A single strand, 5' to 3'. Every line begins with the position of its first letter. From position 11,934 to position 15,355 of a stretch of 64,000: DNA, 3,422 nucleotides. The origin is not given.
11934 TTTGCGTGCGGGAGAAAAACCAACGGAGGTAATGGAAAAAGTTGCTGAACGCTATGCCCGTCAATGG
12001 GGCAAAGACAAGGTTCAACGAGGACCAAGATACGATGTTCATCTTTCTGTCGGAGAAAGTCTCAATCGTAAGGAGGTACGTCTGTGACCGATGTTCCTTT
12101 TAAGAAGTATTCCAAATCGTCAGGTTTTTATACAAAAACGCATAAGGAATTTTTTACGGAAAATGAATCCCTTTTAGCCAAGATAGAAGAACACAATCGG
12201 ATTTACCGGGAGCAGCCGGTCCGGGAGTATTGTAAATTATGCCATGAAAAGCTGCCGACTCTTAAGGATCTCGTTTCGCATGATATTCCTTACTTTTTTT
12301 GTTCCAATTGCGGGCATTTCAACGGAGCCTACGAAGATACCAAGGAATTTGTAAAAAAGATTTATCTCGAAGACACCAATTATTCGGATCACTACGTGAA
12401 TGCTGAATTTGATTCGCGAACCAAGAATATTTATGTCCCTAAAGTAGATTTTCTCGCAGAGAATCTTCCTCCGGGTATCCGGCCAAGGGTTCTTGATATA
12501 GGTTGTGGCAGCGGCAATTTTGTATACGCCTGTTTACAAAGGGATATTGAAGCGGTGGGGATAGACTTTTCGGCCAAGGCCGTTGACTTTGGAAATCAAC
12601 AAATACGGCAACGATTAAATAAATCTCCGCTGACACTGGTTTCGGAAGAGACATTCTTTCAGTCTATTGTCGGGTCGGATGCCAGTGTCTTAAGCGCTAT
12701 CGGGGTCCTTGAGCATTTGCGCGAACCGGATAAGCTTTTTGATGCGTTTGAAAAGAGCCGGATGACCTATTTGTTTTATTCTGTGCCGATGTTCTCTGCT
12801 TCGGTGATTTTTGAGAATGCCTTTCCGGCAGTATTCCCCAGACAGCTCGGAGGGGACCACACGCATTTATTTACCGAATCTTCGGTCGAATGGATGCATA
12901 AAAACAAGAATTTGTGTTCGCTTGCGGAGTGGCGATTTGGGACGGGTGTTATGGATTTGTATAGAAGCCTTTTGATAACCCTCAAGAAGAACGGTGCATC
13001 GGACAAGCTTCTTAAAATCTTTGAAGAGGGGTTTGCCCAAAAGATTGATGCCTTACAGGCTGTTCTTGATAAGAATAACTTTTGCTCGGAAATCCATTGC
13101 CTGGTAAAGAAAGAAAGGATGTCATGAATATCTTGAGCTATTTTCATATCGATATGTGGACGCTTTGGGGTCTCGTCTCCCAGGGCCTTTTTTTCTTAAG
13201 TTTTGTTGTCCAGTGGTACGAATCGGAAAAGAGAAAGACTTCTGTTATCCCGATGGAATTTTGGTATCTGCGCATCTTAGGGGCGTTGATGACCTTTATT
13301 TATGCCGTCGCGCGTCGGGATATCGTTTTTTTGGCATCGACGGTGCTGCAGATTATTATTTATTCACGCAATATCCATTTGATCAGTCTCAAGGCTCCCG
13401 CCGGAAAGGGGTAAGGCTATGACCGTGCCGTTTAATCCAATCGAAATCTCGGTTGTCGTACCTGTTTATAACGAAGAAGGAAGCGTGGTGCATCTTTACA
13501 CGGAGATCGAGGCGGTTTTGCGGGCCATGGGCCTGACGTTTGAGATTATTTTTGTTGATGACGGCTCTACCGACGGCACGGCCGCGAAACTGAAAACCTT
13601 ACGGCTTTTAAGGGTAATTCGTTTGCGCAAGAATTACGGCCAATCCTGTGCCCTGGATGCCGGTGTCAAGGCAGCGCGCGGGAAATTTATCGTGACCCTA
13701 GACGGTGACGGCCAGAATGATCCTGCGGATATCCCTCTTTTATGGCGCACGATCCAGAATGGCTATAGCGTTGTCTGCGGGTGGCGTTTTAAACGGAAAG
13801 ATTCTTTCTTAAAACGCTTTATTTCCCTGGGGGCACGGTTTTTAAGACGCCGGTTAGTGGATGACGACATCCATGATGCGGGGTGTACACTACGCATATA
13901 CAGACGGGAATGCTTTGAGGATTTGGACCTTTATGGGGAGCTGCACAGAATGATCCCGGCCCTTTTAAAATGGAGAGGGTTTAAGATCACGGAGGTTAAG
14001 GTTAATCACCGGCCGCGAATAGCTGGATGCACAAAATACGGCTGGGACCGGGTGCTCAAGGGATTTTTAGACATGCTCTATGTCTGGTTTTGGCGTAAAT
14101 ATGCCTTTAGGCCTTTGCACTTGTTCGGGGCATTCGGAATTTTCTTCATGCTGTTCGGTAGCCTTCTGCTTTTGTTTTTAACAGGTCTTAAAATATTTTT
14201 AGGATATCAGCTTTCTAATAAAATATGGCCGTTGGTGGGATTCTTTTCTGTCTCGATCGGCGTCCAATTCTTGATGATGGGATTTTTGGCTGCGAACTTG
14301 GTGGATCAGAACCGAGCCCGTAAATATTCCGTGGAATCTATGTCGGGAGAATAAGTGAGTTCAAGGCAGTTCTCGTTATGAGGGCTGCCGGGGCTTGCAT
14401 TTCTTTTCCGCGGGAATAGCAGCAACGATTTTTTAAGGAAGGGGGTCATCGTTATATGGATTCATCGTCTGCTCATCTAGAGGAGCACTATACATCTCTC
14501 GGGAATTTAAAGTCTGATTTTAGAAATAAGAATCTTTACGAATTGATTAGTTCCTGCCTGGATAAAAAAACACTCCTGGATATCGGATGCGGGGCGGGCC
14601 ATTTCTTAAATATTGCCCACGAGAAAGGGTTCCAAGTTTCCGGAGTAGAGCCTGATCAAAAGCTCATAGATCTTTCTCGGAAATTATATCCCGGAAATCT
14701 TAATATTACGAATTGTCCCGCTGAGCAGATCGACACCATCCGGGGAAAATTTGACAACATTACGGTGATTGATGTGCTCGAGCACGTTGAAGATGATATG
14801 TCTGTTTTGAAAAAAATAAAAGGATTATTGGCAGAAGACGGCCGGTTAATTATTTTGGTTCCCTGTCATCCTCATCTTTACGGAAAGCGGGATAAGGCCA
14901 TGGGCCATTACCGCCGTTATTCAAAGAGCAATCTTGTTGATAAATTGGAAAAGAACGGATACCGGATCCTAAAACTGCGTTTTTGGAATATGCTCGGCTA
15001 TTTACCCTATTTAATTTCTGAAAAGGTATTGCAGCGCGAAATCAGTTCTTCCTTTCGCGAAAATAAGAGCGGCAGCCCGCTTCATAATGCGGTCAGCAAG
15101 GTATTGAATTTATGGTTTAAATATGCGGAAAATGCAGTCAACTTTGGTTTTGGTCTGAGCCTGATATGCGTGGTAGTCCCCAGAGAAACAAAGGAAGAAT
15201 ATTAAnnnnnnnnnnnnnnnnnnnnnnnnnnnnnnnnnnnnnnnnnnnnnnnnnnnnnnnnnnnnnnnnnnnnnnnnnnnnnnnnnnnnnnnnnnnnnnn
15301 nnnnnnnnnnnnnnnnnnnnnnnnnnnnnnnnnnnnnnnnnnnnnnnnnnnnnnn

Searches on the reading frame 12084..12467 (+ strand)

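Call 15: search_protein_families(library=pfam, proteins=[window:12084-12467:+], max_evalue=10)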
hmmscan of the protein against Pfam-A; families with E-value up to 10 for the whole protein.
seq(128 aa): 3 families
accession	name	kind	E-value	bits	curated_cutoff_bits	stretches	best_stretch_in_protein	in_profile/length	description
PF06061.16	Baculo_ME53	-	0.02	14.5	25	1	40-87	262-305/343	Baculoviridae ME53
PF01155.25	HypA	-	0.11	12.9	28.9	1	40-89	63-105/112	Hydrogenase/urease nickel incorporation, metallochaperone, hypA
PF02945.21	Endonuclease_7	-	0.12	12.7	23.6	1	35-96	13-81/82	Recombination endonuclease VII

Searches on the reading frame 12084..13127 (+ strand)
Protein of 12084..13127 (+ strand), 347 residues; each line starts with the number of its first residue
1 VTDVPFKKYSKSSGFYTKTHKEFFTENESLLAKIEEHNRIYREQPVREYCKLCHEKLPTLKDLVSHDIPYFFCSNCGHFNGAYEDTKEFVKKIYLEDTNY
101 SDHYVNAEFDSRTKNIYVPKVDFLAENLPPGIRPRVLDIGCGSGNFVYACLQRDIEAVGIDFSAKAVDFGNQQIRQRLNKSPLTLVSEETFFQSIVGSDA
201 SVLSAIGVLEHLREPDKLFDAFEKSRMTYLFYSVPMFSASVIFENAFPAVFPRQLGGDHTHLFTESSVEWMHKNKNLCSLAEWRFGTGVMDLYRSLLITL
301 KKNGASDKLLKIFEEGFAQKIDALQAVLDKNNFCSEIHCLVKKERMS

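Call 3: search_protein_families(library=pfam, proteins=[window:12084-13127:+], max_evalue=0.1)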
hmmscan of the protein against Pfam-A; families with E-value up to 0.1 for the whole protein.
window:12084-13127:+ (347 aa): 13 families
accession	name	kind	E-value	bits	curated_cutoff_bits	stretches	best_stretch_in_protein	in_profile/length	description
PF08242.18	Methyltransf_12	-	1.1e-10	42.5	30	1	137-222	1-88/98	Methyltransferase domain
PF13489.12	Methyltransf_23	-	4.6e-10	39.9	27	1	117-276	9-158/164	Methyltransferase domain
PF13649.12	Methyltransf_25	-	4.6e-07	30.9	27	1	136-216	1-81/97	Methyltransferase domain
PF13847.12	Methyltransf_31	-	8.2e-07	29.2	27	1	135-176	6-50/145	Methyltransferase domain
PF08241.18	Methyltransf_11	-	5.9e-06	27.3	21.2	1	137-221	1-82/95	Methyltransferase domain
PF02353.26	CMAS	-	0.00022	21.1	27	1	113-212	43-140/273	Mycolic acid cyclopropane synthetase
PF05175.20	MTS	-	0.00036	20.6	23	1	122-180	21-81/170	Methyltransferase small domain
PF07021.18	MetW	-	0.0023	18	21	1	126-167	9-49/193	Methionine biosynthesis protein MetW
PF01135.25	PCMT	-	0.005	17.1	20.3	1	86-177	30-121/210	Protein-L-isoaspartate(D-aspartate) O-methyltransferase (PCMT)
PF01728.25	FtsJ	-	0.024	15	24.1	1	135-179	24-62/181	FtsJ-like methyltransferase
PF02390.23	Methyltransf_4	-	0.035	14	24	1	133-177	2-48/173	Putative methyltransferase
PF08003.17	Methyltransf_9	-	0.053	12.9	23.8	1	124-166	107-150/315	Protein of unknown function (DUF1698)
PF06061.16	Baculo_ME53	-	0.059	12.9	25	0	41-86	263-304/343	Baculoviridae ME53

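Call 4: search_protein_families(library=ncbifam, proteins=[window:12084-13127:+], max_evalue=0.1)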
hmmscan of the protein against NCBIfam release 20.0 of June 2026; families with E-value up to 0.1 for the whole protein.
window:12084-13127:+ (347 aa): 32 families (the best 25 are shown)
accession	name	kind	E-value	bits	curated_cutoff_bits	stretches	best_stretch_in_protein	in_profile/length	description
NF043040.1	corrin_prot_MT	hypoth_equivalog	1.1e-07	31.5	180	1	134-185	43-94/216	corrinoid protein-associated methyltransferase CpaM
NF045667.1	MTase_DVU1556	equivalog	7.1e-06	25.6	155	1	134-174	24-65/213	DVU_1556 family methyltransferase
NF001244.0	PRK00216.1-5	equivalog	9.8e-06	25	216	1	135-189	51-108/236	bifunctional demethylmenaquinone methyltransferase/2-methoxy-6-polyprenyl-1,4-benzoquinol methylase UbiE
NF011529.0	PRK14968.1-3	equivalog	3.1e-05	23.5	162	1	114-195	14-95/198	putative methyltransferase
TIGR04345.1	ovoA_Cterm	equivalog_domain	8.3e-05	22.2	170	1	102-172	13-81/242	putative 4-mercaptohistidine N1-methyltransferase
TIGR00740.1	TIGR00740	equivalog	0.00012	21.8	193.3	1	121-214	43-137/239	carboxy-S-adenosyl-L-methionine synthase CmoA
TIGR01983.1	UbiG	equivalog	0.00013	21.4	102.95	1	133-220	50-137/228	bifunctional 2-polyprenyl-6-hydroxyphenol methylase/3-demethylubiquinol 3-O-methyltransferase UbiG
TIGR04543.1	ketoArg_3Met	equivalog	0.00022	20.4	425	1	131-188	148-207/336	2-ketoarginine methyltransferase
NF008686.0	PRK11705.1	equivalog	0.00053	19.1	400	1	120-176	155-212/383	cyclopropane fatty acyl phospholipid synthase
TIGR03534.1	RF_mod_PrmC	equivalog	0.00055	19.5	199.1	1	126-186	82-143/253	peptide chain release factor N(5)-glutamine methyltransferase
TIGR00452.1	TIGR00452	equivalog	0.00065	18.6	275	1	121-216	106-201/316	tRNA 5-methoxyuridine(34)/uridine 5-oxyacetic acid(34) synthase CmoB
TIGR01934.1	MenG_MenH_UbiE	subfamily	0.00072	18.9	158.35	1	133-187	40-94/223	ubiquinone/menaquinone biosynthesis methyltransferase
TIGR04290.1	meth_Rta_06860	hypoth_equivalog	0.00086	18.8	300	1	125-234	41-152/226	TIGR04290 family methyltransferase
TIGR02081.1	metW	equivalog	0.003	17.1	189.5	1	134-167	15-49/194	methionine biosynthesis protein MetW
TIGR02021.1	BchM-ChlM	equivalog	0.0032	16.9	158.9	1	124-184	48-106/218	magnesium protoporphyrin IX methyltransferase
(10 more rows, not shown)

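Call 6: search_solved_structures(query=window:12084-13127:+, max_evalue=1, show_alignments=1)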
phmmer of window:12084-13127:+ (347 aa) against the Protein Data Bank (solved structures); distinct sequences matched with E-value up to 1: 44.
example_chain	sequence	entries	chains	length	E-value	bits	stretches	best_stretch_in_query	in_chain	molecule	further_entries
5wp4_A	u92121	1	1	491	3e-06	30.1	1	126-172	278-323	Phosphoethanolamine N-methyltransferase 1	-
5wp5_A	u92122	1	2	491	8.6e-06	28.6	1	123-172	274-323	Phosphomethylethanolamine N-methyltransferase 2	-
3dli_A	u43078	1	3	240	5.8e-05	25.9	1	133-221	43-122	methyltransferase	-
1r18_A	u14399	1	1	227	0.00025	23.8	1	116-183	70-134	Protein-L-isoaspartate(D-aspartate)-O-methyltransferase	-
6uak_A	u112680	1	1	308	0.00053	22.7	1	99-175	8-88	SAM dependent methyltransferase LahSB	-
3e8s_A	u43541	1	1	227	0.0058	19.3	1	134-170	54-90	Putative SAM Dependent Methyltransferase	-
9w6x_A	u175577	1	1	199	0.0059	19.3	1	121-226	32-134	YtkW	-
3jwj_A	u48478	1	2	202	0.0071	19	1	133-266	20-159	Hen1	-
9rfr_A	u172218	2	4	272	0.0076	18.9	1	106-174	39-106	Ubiquinone biosynthesis O-methyltransferase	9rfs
3jwh_A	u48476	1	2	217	0.0082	18.8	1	133-266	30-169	Hen1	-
3jwi_A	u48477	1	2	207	0.011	18.4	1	134-245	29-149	Methyltransferase type 12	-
7pd7_A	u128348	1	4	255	0.016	17.8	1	126-178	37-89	Methyltransferase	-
5f8c_A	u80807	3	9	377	0.017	17.8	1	108-180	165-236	Methyltransferase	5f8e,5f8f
3jwg_A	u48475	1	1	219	0.021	17.5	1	134-227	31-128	Methyltransferase type 12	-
5gm1_A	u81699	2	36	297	0.023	17.4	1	121-171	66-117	O-methylransferase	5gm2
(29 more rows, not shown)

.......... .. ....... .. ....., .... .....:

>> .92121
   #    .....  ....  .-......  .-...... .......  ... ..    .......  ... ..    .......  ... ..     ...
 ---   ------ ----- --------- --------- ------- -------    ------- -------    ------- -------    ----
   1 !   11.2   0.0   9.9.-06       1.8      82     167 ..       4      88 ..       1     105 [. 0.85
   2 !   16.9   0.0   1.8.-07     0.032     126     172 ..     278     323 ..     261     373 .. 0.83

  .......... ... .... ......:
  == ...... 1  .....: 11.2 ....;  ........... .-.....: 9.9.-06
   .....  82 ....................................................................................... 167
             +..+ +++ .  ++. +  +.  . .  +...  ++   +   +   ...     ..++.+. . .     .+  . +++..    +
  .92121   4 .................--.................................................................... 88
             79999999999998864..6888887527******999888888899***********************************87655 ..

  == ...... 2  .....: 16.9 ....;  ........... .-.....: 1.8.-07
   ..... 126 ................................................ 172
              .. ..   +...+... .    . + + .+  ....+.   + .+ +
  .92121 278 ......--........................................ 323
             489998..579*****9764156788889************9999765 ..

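Call 44: find_homologous_proteins(query=window:12084-13127:+, max_evalue=0.00001)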
Query window:12084-13127:+ (347 aa): 529 proteins with E <= 0.00001 among 2089 candidates; the best 120 are listed.
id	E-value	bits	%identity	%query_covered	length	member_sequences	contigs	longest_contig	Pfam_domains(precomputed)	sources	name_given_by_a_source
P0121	9.1e-236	800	100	100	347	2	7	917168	PF13847.13,PF13489.13,PF13649.13,PF08241.19,PF08242.19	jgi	-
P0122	3.6e-124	433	56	98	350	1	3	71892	PF13847.13,PF13489.13,PF02353.27,PF13649.13,PF08241.19,PF08242.19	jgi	-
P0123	4.9e-124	432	59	95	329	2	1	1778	PF13489.13,PF08242.19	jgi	jgi:SAM-dependent methyltransferase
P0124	1.8e-123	430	57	97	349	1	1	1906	PF13847.13,PF13489.13,PF02353.27,PF13649.13,PF08241.19,PF08242.19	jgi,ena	-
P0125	8.8e-123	428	56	98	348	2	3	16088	PF13489.13,PF02353.27,PF08242.19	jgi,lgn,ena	-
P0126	4.9e-122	426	53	99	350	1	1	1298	PF13847.13,PF13489.13,PF13649.13,PF08241.19,PF08242.19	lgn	-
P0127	5.6e-122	425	53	99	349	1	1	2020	PF13847.13,PF13489.13,PF13649.13,PF08241.19,PF08242.19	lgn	-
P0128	6.5e-122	425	55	97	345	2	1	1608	PF13847.13,PF13489.13,PF13649.13,PF08241.19,PF08242.19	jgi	jgi:SAM-dependent methyltransferase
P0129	1.2e-121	424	53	99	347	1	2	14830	PF13847.13,PF13489.13,PF13649.13,PF08241.19,PF08242.19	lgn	-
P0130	7.6e-121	422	55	93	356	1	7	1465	PF13847.13,PF13489.13,PF13649.13,PF08241.19,PF08242.19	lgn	-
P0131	2.0e-120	420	53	99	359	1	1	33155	PF13847.13,PF13489.13,PF02353.27,PF13649.13,PF08241.19,PF08242.19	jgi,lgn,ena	-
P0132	5.3e-120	419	57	97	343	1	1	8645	PF13847.13,PF13489.13,PF02353.27,PF13649.13,PF08241.19,PF08242.19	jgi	jgi:SAM-dependent methyltransferase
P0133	3.4e-119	416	54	97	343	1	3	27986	PF13847.13,PF13489.13,PF02353.27,PF13649.13,PF08241.19,PF08242.19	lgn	-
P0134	4.6e-119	416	54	98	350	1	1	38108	PF13489.13,PF13649.13,PF08241.19,PF08242.19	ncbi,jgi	jgi:SAM-dependent methyltransferase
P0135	5.2e-119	416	54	97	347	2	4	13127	PF13489.13,PF08242.19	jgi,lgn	-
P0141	5.1e-118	412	53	97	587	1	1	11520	PF13489.13,PF13649.13,PF08241.19,PF08242.19,PF02348.26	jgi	jgi:pseudaminic acid cytidylyltransferase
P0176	1.6e-113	398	51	98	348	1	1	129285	PF13489.13,PF13649.13,PF08241.19,PF08242.19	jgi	jgi:SAM-dependent methyltransferase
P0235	7.8e-109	382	53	97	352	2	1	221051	PF13847.13,PF13489.13,PF02353.27,PF13649.13,PF08241.19,PF08242.19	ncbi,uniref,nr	ncbi:class I SAM-dependent methyltransferase [Fluviispira multicolorata]|uniref:Methyltransferase do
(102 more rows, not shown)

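Call 45: find_encoding_contigs(protein=P0235, flank=9000, max_places=1)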
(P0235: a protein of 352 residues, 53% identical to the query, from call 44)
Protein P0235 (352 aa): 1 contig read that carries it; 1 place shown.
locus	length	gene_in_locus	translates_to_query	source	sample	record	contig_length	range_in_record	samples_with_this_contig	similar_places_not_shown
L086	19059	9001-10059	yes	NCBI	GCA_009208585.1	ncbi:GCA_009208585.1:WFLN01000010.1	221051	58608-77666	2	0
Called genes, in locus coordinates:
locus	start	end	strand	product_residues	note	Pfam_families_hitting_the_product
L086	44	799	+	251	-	PF13489:Methyltransf_23 (weak)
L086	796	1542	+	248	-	PF00551:Formyl_trans_N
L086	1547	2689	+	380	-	PF01041:DegT_DnrJ_EryC1, PF00155:Aminotran_1_2 (weak)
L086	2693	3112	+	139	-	PF05523:FdtA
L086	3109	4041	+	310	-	PF01073:3Beta_HSD, PF01370:Epimerase, PF02719:Polysacc_synt_2 (weak), PF04321:RmlD_sub_bind, PF07993:NAD_binding_4 (faint), PF16363:GDP_Man_Dehyd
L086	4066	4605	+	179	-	PF00908:dTDP_sugar_isom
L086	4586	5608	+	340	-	PF00106:adh_short (weak), PF01073:3Beta_HSD, PF01370:Epimerase, PF02719:Polysacc_synt_2, PF04321:RmlD_sub_bind, PF05368:NmrA (weak), PF16363:GDP_Man_Dehyd, PF13460:NAD_binding_10, +1 more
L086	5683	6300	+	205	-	PF02348:CTP_transf_3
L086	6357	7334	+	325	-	PF04321:RmlD_sub_bind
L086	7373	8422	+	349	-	PF03102:NeuB, PF08666:SAF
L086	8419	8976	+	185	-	PF13302:Acetyltransf_3, PF13420:Acetyltransf_4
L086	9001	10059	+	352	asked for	PF02353:CMAS (weak), PF13489:Methyltransf_23, PF13847:Methyltransf_31 (weak), PF08241:Methyltransf_11 (weak), PF08242:Methyltransf_12, PF13649:Methyltransf_25 (weak)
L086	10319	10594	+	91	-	PF27859:LIC12162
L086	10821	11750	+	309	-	PF13489:Methyltransf_23, PF08241:Methyltransf_11, PF08242:Methyltransf_12, PF13649:Methyltransf_25, PF13847:Methyltransf_31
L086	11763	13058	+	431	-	PF16254:DUF4910, PF09940:DUF2172, PF16221:HTH_47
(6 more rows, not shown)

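Call 46: find_encoding_contigs(protein=P0176, flank=9000, max_places=1)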
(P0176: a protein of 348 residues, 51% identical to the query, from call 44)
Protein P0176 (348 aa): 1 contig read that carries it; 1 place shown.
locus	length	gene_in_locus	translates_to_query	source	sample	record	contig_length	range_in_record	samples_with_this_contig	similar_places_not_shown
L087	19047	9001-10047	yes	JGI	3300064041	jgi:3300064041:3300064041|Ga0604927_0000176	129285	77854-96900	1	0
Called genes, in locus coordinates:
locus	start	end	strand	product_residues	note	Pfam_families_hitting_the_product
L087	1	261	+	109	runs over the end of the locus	PF00076:RRM_1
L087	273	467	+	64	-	-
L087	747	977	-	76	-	-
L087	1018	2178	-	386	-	PF01370:Epimerase, PF04321:RmlD_sub_bind, PF16363:GDP_Man_Dehyd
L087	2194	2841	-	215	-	-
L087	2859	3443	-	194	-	PF00702:Hydrolase (weak), PF08645:PNK3P, PF13419:HAD_2 (faint), PF13242:Hydrolase_like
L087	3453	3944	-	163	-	PF01467:CTP_transf_like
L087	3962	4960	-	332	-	PF01073:3Beta_HSD, PF01370:Epimerase, PF04321:RmlD_sub_bind, PF16363:GDP_Man_Dehyd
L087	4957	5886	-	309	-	PF00294:PfkB, PF08543:Phos_pyr_kin (weak)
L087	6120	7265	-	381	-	PF00953:Glycos_transf_4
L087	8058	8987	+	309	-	PF01073:3Beta_HSD, PF01370:Epimerase, PF02719:Polysacc_synt_2 (weak), PF04321:RmlD_sub_bind, PF13460:NAD_binding_10, PF16363:GDP_Man_Dehyd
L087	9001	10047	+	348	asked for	PF13489:Methyltransf_23, PF08241:Methyltransf_11, PF08242:Methyltransf_12, PF13649:Methyltransf_25 (weak)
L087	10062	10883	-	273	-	PF13489:Methyltransf_23, PF08241:Methyltransf_11, PF08242:Methyltransf_12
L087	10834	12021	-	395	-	PF13477:Glyco_trans_4_2, PF13439:Glyco_transf_4, PF13579:Glyco_trans_4_4, PF20706:GT4-conflict, PF00534:Glycos_transf_1, PF13692:Glyco_trans_1_4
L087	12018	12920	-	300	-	PF01073:3Beta_HSD, PF01370:Epimerase, PF16363:GDP_Man_Dehyd, PF04321:RmlD_sub_bind, PF13460:NAD_binding_10, PF02719:Polysacc_synt_2 (weak), PF07993:NAD_binding_4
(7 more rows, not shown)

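Call 47: find_encoding_contigs(protein=P0141, flank=9000, max_places=1)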
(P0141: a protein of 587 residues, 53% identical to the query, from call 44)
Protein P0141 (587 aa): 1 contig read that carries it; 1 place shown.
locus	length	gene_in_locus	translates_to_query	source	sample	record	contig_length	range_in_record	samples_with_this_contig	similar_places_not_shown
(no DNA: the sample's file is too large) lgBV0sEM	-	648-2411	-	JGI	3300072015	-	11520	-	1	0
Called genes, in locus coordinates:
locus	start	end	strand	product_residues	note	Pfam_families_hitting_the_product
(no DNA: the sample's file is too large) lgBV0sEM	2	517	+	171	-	?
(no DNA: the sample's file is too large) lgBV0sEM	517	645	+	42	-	-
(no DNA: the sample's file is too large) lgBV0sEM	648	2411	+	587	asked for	PF02348:CTP_transf_3, PF13649:Methyltransf_25 (faint), PF13489:Methyltransf_23, PF08241:Methyltransf_11 (weak), PF08242:Methyltransf_12 (weak)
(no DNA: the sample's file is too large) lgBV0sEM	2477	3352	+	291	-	PF01370:Epimerase, PF04321:RmlD_sub_bind, PF07993:NAD_binding_4 (faint), PF16363:GDP_Man_Dehyd (weak)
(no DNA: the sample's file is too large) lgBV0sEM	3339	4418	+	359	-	PF03102:NeuB, PF08666:SAF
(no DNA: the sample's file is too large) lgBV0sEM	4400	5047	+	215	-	PF00535:Glycos_transf_2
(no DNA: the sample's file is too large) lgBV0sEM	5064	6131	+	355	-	PF03102:NeuB, PF08666:SAF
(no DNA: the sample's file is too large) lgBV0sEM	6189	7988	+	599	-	PF00664:ABC_membrane, PF02463:SMC_N, PF00005:ABC_tran, PF13555:AAA_29 (faint)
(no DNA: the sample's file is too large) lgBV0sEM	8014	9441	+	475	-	-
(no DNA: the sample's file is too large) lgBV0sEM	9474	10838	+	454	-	-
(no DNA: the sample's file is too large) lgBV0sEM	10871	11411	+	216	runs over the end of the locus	?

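Call 53: find_related_loci(query=A2, collection=metagenome_contigs, flank=8000)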
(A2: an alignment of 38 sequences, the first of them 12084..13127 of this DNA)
Query A2 (347 aa) in metagenome_contigs; peptide patterns used: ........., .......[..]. (x = any residue, [..] = any of these).
293 stretches matched a pattern; 211 encode a relative of the query (tblastn E <= 1e-3); the best 80 are kept; 80 distinct loci.
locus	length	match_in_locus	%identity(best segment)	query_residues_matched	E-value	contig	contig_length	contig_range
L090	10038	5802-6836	58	1-346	1e-136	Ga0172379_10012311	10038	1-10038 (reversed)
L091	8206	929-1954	56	4-343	9e-129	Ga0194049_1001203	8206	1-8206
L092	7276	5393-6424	53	2-343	3e-126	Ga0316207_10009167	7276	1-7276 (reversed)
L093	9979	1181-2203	54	5-343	1e-125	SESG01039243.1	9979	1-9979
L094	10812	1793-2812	54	7-344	3e-125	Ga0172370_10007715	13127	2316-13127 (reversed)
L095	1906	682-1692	57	8-343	8e-134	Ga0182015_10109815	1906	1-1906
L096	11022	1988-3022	51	2-344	2e-124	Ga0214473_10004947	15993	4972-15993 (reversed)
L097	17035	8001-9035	52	1-343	8e-124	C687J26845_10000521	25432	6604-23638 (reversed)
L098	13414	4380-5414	52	1-343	8e-124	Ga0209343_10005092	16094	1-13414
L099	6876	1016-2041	53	2-343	5e-123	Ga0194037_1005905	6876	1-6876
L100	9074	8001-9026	53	2-343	1e-122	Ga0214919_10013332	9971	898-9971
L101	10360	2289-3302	53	7-343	9e-123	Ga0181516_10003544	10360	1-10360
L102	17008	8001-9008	54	9-343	1e-121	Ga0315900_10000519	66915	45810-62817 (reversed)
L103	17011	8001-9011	52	8-343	1e-121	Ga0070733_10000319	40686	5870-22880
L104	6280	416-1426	55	8-343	2e-121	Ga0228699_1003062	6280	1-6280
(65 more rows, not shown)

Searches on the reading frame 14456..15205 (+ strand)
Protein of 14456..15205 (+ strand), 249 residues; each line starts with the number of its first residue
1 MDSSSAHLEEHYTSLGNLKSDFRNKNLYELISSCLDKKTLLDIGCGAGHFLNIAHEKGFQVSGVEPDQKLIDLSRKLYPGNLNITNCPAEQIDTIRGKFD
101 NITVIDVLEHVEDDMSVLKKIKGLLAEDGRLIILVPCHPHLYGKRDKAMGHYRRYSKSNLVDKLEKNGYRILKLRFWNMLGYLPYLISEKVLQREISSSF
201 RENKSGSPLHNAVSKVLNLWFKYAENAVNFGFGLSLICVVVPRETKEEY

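Call 11: search_protein_families(library=pfam, proteins=[window:14456-15205:+], max_evalue=0.001)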
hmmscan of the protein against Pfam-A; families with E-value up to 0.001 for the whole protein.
window:14456-15205:+ (249 aa): 8 families
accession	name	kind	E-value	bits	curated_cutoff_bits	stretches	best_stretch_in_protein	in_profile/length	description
PF13489.12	Methyltransf_23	-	1.1e-18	68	27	1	33-173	19-163/164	Methyltransferase domain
PF08241.18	Methyltransf_11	-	6.7e-15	56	21.2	1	41-133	1-95/95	Methyltransferase domain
PF08242.18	Methyltransf_12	-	1.3e-12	48.7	30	1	41-131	1-98/98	Methyltransferase domain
PF13847.12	Methyltransf_31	-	9.1e-12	45.3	27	1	37-137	4-113/145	Methyltransferase domain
PF13649.12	Methyltransf_25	-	4.6e-11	43.7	27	1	41-129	2-97/97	Methyltransferase domain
PF08003.17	Methyltransf_9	-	5.3e-07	29.3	23.8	1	19-133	99-217/315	Protein of unknown function (DUF1698)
PF02353.26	CMAS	-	5.4e-05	23.1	27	1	38-134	64-165/273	Mycolic acid cyclopropane synthetase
PF05219.18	DREV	-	0.0002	21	26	1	33-138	91-193/265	DREV methyltransferase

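Call 52: search_protein_families(library=ncbifam, proteins=[window:14456-15205:+], max_evalue=0.000001)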
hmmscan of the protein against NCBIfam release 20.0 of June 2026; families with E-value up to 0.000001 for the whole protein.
window:14456-15205:+ (249 aa): 6 families
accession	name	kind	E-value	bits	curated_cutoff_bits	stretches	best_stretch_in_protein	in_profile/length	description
TIGR01983.1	UbiG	equivalog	1.2e-12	47.7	102.95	1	26-133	45-151/228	bifunctional 2-polyprenyl-6-hydroxyphenol methylase/3-demethylubiquinol 3-O-methyltransferase UbiG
NF043040.1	corrin_prot_MT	hypoth_equivalog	2.9e-11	43.2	180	1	29-143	32-157/216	corrinoid protein-associated methyltransferase CpaM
NF045667.1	MTase_DVU1556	equivalog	6.2e-11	42.1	155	1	36-133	22-119/213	DVU_1556 family methyltransferase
TIGR00452.1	TIGR00452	equivalog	9.7e-11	41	275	1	19-133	101-219/316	tRNA 5-methoxyuridine(34)/uridine 5-oxyacetic acid(34) synthase CmoB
NF011650.0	PRK15068.1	equivalog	2.2e-10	39.9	209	1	19-133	106-225/324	tRNA 5-methoxyuridine(34)/uridine 5-oxyacetic acid(34) synthase CmoB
TIGR02021.1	BchM-ChlM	equivalog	3.5e-09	36.4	158.9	1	23-124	41-146/218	magnesium protoporphyrin IX methyltransferase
